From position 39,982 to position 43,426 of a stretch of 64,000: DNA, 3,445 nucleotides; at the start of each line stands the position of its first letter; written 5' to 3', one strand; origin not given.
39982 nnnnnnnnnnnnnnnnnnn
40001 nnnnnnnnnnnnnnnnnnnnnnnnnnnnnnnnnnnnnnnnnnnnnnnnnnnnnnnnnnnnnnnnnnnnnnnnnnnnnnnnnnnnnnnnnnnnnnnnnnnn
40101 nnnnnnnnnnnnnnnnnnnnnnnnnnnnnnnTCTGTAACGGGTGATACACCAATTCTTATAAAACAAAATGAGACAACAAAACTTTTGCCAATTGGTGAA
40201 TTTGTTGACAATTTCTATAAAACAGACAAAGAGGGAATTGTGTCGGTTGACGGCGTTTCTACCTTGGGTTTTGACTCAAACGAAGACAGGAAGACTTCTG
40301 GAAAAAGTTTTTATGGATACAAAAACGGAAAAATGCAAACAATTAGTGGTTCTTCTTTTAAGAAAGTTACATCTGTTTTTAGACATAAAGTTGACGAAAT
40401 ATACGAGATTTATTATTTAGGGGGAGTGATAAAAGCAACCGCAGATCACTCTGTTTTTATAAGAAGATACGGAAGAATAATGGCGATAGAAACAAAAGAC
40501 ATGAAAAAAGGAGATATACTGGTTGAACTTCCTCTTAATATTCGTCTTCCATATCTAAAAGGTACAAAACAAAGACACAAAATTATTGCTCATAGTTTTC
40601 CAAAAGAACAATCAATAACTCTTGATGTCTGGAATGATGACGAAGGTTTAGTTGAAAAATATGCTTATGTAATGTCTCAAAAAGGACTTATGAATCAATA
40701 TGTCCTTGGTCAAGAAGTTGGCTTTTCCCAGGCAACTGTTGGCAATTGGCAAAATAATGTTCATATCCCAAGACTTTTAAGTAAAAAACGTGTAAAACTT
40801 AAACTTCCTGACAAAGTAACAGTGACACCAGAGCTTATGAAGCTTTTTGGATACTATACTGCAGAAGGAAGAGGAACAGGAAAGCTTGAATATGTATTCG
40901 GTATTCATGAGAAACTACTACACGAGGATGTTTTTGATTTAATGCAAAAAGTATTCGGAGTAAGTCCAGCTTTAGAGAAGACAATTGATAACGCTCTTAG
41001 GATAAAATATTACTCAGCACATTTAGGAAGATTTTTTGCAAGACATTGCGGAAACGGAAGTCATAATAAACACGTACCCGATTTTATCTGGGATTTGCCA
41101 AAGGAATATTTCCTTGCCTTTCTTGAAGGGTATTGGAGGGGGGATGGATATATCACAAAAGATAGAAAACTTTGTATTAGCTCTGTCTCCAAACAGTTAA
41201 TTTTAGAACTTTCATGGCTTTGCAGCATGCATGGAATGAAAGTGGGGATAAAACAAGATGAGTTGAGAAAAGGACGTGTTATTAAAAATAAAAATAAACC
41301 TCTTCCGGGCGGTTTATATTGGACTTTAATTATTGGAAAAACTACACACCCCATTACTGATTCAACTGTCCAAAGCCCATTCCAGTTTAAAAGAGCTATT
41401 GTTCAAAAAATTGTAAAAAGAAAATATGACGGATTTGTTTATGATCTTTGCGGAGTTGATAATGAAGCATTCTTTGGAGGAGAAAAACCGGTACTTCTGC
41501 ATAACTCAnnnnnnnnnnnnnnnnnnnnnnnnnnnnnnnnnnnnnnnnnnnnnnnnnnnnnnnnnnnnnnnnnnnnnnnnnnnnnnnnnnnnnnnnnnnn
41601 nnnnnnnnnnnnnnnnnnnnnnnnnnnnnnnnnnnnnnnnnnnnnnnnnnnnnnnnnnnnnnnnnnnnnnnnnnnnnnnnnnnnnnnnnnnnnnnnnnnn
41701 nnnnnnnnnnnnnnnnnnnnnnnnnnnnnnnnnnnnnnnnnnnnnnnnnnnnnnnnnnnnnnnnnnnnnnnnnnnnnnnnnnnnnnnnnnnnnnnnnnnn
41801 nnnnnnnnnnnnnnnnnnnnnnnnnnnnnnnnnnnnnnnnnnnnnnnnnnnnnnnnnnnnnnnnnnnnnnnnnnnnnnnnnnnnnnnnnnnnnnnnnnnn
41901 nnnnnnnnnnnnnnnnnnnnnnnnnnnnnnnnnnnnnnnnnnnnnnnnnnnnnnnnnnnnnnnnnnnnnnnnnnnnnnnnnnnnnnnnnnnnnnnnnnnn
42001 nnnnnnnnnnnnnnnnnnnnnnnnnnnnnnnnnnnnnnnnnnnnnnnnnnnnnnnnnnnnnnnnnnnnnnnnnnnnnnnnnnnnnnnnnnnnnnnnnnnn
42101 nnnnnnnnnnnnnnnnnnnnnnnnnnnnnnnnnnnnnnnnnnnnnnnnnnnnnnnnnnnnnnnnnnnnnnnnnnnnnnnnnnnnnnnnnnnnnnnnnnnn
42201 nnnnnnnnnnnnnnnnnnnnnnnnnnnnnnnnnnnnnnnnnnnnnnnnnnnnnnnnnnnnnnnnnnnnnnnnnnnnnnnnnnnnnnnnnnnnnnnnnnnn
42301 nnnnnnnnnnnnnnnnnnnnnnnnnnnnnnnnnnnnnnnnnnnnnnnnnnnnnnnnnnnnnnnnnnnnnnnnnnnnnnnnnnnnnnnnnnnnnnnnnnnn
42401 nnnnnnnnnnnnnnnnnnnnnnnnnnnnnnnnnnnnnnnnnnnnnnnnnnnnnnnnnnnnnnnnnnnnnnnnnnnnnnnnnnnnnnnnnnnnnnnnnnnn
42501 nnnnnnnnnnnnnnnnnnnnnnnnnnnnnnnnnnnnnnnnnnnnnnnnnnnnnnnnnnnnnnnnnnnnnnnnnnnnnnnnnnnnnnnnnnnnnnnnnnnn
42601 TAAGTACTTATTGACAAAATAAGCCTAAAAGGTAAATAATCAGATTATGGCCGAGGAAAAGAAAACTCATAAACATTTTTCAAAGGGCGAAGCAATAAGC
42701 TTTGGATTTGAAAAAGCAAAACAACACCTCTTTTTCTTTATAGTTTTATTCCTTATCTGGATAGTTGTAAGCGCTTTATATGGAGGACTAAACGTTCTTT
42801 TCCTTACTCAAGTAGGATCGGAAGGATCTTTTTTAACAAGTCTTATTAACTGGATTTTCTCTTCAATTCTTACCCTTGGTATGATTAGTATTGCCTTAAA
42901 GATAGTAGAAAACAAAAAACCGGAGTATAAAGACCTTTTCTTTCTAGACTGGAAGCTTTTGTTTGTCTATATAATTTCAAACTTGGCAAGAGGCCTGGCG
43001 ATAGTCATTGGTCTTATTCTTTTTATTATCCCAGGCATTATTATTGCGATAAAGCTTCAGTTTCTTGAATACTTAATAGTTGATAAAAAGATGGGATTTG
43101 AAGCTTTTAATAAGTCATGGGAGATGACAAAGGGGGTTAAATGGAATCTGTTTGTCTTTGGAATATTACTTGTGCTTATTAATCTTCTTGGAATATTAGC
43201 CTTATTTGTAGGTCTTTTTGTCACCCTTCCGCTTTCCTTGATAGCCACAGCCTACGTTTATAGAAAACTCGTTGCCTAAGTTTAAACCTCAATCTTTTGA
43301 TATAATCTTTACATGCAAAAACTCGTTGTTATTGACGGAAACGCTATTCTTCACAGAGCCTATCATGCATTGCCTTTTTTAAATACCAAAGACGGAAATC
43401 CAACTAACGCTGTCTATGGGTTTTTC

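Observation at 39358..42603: FtsH protease interrupted by a Ser1 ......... intein in the AAA+ module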

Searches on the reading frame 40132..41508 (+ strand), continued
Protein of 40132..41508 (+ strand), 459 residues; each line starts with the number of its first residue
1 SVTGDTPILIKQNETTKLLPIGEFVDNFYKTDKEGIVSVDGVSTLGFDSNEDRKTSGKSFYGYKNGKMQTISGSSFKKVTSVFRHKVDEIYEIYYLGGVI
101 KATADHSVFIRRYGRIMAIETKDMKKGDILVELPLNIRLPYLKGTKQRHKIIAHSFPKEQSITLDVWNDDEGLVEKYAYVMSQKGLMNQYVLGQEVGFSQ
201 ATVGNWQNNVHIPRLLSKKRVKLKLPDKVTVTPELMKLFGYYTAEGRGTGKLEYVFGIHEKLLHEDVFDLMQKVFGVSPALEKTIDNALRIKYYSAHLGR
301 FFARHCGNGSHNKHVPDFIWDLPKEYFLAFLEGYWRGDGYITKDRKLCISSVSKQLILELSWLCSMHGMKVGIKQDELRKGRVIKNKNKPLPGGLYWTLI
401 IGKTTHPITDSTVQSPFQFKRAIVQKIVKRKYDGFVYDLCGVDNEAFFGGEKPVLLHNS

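Call 39: fold_search(model_id=the predicted structure, library=pdb)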
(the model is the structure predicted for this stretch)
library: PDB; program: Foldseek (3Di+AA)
matches with E <= 10: 428; with E <= 0.001: 37
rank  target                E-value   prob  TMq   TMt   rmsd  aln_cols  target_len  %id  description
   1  2cw7                  9.3e-22  1.00  0.62  0.53   9.3       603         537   18  Crystal structure of intein homing endonuclease II (released 2006-04-18)
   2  7qsu                  2.0e-20  1.00  0.63  0.78   5.2       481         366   18  Crystal structure of homing endonuclease-associated TliVMA intein (C1A, d333-339) (released 2022-03-30)
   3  7qss                  6.8e-20  1.00  0.61  0.64  11.7       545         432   15  Crystal structure of homing endonuclease-associated TliVMA intein (C1A) (released 2022-03-30)
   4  7qst                  2.6e-17  1.00  0.53  0.66   9.9       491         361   19  Crystal structure of homing endonuclease-associated PhoVMA intein (C1A) (released 2022-03-30)
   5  1dq3                  6.1e-15  1.00  0.54  0.55  10.3       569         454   12  CRYSTAL STRUCTURE OF AN ARCHAEAL INTEIN-ENCODED HOMING ENDONUCLEASE PI-PFUI (released 2000-07-05)
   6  1vde_A                7.9e-10  1.00  0.43  0.45  23.2       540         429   11  PI-SCEI, A HOMING ENDONUCLEASE WITH PROTEIN SPLICING ACTIVITY (released 1998-04-08)
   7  1ef0_A                1.1e-09  1.00  0.43  0.46  23.8       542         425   11  CRYSTAL STRUCTURE OF PI-SCEI MINIPRECURSOR (released 2000-06-07)
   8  1vde_B                1.7e-09  1.00  0.43  0.45  24.0       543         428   14  PI-SCEI, A HOMING ENDONUCLEASE WITH PROTEIN SPLICING ACTIVITY (released 1998-04-08)
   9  1um2_A                4.6e-09  1.00  0.37  0.41  26.1       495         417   14  Crystal Structure of the Vma1-Derived Endonuclease with the Ligated Extein Segment (released 2004-09-22)
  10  1dfa                  4.6e-09  1.00  0.38  0.42  21.2       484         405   13  CRYSTAL STRUCTURE OF PI-SCEI IN C2 SPACE GROUP (released 1999-12-08)
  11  5o9j_B                1.4e-08  1.00  0.21  0.47   8.7       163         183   24  Crystal structure of transcription factor IIB Mja mini-intein (released 2017-11-01)
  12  1jva_B                1.6e-08  1.00  0.44  0.46  23.8       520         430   13  CRYSTAL STRUCTURE OF THE VMA1-DERIVED ENDONUCLEASE BEARING THE N AND C EXTEIN PROPEPTIDES (released 2002-08-29)
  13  1um2_B                1.6e-08  1.00  0.44  0.47  23.9       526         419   13  Crystal Structure of the Vma1-Derived Endonuclease with the Ligated Extein Segment (released 2004-09-22)
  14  5o9j_A                1.8e-08  1.00  0.20  0.45   8.8       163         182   24  Crystal structure of transcription factor IIB Mja mini-intein (released 2017-11-01)
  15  1jva_A                4.2e-08  1.00  0.40  0.42  25.4       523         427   12  CRYSTAL STRUCTURE OF THE VMA1-DERIVED ENDONUCLEASE BEARING THE N AND C EXTEIN PROPEPTIDES (released 2002-08-29)
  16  5o9i_A                5.2e-08  1.00  0.23  0.61   2.7       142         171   28  Crystal structure of transcription factor IIB Mvu mini-intein (released 2017-11-01)
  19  5o9i_B                8.4e-08  1.00  0.23  0.59   7.5       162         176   26  Crystal structure of transcription factor IIB Mvu mini-intein (released 2017-11-01)
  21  9hth_B                1.1e-06  1.00  0.21  0.52   6.7       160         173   21  Crystal structure of the fused, cysteine-less Aes123 PolB1 split intein (with S1A, N159A mutations) (released 2025-05-07)
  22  9hth_A                1.4e-06  1.00  0.21  0.53   6.6       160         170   22  Crystal structure of the fused, cysteine-less Aes123 PolB1 split intein (with S1A, N159A mutations) (released 2025-05-07)
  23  4e2t_A                4.2e-06  1.00  0.23  0.57   6.0       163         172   18  Crystal Structures of RadA intein from Pyrococcus horikoshii (released 2012-05-16)
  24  4e2t_B                4.4e-06  1.00  0.22  0.57   3.8       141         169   19  Crystal Structures of RadA intein from Pyrococcus horikoshii (released 2012-05-16)
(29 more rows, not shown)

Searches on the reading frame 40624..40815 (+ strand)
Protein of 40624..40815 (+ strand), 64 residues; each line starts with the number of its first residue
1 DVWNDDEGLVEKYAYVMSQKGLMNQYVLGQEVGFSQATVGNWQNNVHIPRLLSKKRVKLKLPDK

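Call 40: search_protein_families(library=pfam, proteins=[window:40624-40815:+], max_evalue=10)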
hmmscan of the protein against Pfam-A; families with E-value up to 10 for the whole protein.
seq(64 aa): 0 families

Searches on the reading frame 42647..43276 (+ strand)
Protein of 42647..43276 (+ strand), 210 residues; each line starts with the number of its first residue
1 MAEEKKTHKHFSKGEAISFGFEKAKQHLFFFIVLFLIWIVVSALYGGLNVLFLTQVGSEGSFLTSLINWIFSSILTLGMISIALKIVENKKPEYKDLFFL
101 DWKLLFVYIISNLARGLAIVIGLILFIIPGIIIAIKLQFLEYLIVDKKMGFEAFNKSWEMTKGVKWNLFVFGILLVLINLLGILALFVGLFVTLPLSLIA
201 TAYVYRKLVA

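Call 28: search_protein_families(library=pfam, proteins=[window:42647-43276:+], max_evalue=0.0001)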
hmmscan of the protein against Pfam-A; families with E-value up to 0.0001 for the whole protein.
window:42647-43276:+ (210 aa): 2 families
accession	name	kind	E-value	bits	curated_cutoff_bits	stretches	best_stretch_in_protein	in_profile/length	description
PF06161.16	DUF975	-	3.7e-08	34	34.8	1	118-208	147-239/243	Protein of unknown function (DUF975)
PF10110.14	GPDPase_memb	-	3.2e-05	23.3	29.6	1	113-194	158-240/321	Membrane domain of glycerophosphoryl diester phosphodiesterase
